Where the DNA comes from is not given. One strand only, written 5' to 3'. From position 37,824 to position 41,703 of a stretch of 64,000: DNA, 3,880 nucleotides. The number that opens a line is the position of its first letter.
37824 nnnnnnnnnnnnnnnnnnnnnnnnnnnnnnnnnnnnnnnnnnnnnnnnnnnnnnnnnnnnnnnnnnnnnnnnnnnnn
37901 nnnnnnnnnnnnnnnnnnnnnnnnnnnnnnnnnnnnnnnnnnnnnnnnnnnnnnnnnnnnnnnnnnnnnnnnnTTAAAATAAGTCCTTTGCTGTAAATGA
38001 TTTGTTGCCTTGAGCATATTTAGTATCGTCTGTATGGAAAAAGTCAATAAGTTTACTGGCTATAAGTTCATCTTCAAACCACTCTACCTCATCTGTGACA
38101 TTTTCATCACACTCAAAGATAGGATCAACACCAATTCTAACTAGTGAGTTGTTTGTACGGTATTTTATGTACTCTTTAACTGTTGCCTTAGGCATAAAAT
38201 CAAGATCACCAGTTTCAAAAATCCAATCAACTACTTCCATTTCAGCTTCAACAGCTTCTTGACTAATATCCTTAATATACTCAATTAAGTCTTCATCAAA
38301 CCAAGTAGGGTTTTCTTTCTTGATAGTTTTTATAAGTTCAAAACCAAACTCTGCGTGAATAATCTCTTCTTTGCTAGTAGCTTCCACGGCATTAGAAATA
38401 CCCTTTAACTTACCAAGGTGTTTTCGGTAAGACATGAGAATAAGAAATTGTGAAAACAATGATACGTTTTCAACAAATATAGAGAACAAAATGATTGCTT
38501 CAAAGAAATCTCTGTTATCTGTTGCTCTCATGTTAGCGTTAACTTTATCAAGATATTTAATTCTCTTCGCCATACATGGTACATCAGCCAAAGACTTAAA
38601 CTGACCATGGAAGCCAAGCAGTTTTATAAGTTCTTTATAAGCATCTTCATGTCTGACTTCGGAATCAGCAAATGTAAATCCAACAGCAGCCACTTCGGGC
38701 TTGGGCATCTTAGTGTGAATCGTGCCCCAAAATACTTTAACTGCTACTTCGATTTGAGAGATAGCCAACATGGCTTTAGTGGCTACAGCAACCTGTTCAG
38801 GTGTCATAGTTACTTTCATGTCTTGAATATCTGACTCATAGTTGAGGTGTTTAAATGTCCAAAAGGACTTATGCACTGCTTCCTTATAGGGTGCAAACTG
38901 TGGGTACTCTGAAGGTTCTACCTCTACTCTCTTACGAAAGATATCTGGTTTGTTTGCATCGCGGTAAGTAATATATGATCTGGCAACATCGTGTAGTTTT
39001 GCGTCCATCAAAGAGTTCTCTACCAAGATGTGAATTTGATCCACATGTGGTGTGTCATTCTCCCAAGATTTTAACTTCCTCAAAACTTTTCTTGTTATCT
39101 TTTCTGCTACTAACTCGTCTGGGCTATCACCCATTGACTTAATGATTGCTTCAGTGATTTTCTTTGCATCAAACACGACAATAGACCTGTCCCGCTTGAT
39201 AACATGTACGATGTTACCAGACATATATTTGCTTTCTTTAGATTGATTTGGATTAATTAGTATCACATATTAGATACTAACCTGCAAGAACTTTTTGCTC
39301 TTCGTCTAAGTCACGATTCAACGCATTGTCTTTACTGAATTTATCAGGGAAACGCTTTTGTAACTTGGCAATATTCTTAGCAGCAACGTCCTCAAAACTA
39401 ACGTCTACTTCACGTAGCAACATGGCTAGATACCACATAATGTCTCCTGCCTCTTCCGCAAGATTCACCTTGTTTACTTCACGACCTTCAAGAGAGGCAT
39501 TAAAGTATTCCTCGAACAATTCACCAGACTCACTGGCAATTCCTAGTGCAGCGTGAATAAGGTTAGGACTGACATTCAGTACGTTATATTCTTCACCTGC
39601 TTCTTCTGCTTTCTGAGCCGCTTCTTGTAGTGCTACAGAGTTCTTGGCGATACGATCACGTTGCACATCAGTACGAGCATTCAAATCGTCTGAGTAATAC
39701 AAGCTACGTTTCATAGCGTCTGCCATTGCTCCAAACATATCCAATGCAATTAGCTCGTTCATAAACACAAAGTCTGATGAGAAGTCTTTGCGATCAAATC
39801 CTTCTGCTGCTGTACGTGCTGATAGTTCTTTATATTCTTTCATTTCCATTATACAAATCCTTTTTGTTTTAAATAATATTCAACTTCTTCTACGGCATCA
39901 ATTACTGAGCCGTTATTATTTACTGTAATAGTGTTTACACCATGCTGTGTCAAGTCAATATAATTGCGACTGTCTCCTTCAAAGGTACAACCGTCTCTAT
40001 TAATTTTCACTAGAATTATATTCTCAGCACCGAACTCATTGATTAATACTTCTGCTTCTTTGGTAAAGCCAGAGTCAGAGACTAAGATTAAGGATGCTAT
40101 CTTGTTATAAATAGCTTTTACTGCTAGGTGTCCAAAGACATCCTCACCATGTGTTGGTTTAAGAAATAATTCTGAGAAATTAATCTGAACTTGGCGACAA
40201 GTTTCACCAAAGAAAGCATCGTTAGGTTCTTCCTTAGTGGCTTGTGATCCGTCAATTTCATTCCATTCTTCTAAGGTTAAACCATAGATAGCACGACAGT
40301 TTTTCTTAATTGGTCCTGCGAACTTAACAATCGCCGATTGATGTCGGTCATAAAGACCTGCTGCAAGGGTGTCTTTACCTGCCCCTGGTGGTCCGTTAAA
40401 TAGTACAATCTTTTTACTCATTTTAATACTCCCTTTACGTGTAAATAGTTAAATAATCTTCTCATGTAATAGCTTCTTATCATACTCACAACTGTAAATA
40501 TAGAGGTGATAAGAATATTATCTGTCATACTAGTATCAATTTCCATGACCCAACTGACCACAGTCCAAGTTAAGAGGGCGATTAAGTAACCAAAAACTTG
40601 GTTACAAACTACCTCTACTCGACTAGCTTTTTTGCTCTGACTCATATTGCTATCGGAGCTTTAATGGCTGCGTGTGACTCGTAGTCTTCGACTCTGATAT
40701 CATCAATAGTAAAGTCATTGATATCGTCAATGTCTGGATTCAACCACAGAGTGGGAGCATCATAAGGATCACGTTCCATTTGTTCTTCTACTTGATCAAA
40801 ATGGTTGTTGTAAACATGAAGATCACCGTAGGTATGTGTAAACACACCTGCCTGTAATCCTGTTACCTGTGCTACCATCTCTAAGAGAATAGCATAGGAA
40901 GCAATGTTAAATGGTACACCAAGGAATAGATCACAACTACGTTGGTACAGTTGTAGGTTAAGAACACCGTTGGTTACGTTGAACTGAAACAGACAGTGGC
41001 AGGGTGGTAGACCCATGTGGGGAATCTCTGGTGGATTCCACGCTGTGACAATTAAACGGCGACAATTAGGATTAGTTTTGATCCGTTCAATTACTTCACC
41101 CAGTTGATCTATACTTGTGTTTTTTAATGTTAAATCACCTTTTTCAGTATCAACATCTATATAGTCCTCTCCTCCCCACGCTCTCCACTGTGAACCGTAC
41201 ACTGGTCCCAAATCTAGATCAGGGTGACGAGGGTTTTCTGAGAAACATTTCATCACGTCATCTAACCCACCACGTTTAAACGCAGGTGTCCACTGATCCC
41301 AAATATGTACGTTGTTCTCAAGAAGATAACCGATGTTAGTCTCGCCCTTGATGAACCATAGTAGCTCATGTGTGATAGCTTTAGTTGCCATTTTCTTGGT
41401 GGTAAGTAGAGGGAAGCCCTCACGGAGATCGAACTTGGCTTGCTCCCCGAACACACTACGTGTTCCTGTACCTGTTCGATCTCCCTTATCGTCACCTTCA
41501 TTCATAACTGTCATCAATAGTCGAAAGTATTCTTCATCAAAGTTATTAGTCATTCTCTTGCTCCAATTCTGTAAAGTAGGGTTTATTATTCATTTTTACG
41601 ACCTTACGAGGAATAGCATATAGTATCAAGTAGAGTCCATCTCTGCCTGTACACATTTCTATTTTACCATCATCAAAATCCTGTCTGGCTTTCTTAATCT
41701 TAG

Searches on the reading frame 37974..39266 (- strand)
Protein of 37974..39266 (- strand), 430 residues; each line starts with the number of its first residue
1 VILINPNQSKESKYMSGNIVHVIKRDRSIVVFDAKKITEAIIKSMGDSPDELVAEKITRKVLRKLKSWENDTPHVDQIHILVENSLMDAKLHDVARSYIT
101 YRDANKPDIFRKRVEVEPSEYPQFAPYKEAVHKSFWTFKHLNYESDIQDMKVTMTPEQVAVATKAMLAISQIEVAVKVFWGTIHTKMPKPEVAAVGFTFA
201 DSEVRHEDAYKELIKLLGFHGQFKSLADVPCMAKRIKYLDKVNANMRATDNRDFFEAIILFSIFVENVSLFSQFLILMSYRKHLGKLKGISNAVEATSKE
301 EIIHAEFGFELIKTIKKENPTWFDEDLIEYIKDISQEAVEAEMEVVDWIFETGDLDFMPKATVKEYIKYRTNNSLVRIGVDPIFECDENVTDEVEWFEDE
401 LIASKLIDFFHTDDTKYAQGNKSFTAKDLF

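Call 10: search_protein_families(library=phrogs, proteins=[window:37974-39266:-])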
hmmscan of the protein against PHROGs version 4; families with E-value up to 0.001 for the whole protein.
window:37974-39266:- (430 aa): 4 families
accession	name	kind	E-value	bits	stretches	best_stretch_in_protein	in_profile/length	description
phrog_86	-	DNA, RNA and nucleotide metabolism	6.2e-55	187.8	1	18-423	14-391/504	ribonucleoside diphosphate reductase small subunit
phrog_487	-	moron, auxiliary metabolic gene and host takeover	1.8e-11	44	1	19-106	3-96/718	NrdD-like anaerobic ribonucleotide reductase large subunit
phrog_30939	-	DNA, RNA and nucleotide metabolism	6.1e-11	41.9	1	132-418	33-320/977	ribonucleotide reductase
phrog_8368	-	DNA, RNA and nucleotide metabolism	7.1e-06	27.1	1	287-401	1-118/156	aerobic NDP reductase small subunit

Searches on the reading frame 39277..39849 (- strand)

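Call 10: search_protein_families(library=phrogs, proteins=[window:39277-39849:-])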
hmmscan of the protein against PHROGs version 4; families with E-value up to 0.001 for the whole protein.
window:39277-39849:- (190 aa): 4 families
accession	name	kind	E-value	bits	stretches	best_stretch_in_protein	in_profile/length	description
phrog_229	-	other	2.7e-37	130.1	1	1-189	179-368/533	MazG-like pyrophosphatase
phrog_37613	-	other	1.8e-17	64.5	1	22-187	232-384/394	MazG-like pyrophosphatase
phrog_22758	-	other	7.1e-09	36.7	1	97-180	130-217/221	MazG-like pyrophosphatase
phrog_16522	-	other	0.00057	20.2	0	146-186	127-168/296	MazG-like pyrophosphatase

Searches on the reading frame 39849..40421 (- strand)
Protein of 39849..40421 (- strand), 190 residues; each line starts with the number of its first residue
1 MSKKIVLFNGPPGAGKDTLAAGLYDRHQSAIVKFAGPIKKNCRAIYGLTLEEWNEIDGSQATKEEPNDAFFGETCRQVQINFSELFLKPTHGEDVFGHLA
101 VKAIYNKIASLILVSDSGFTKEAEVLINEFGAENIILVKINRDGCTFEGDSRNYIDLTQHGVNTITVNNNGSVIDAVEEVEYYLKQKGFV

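Call 10: search_protein_families(library=phrogs, proteins=[window:39849-40421:-])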
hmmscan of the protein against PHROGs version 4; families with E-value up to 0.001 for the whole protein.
window:39849-40421:- (190 aa): 4 families
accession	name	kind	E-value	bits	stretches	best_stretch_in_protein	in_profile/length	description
phrog_139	-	other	3.1e-38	133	1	1-181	81-257/342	deoxynucleoside monophosphate kinase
phrog_31701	-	unknown function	3.1e-05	25.1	1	3-76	12-87/89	-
phrog_2071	-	other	0.00044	21.1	1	1-27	14-40/282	ATPase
phrog_761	-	other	0.00047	20.9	1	1-33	17-49/362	thymidylate kinase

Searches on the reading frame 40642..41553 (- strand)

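Call 10: search_protein_families(library=phrogs, proteins=[window:40642-41553:-])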
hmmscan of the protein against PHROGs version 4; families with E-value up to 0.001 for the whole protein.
window:40642-41553:- (303 aa): 4 families
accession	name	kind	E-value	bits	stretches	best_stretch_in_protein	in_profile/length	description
phrog_160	-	DNA, RNA and nucleotide metabolism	1.3e-116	390.1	1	1-302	28-307/335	thymidylate synthase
phrog_5682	-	DNA, RNA and nucleotide metabolism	1.3e-57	195.5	1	86-303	12-209/209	thymidylate synthase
phrog_5131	-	DNA, RNA and nucleotide metabolism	7.4e-26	92.2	1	118-262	102-231/357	thymidylate synthase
phrog_3676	-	DNA, RNA and nucleotide metabolism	4e-16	60.1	1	148-260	113-239/351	thymidylate synthase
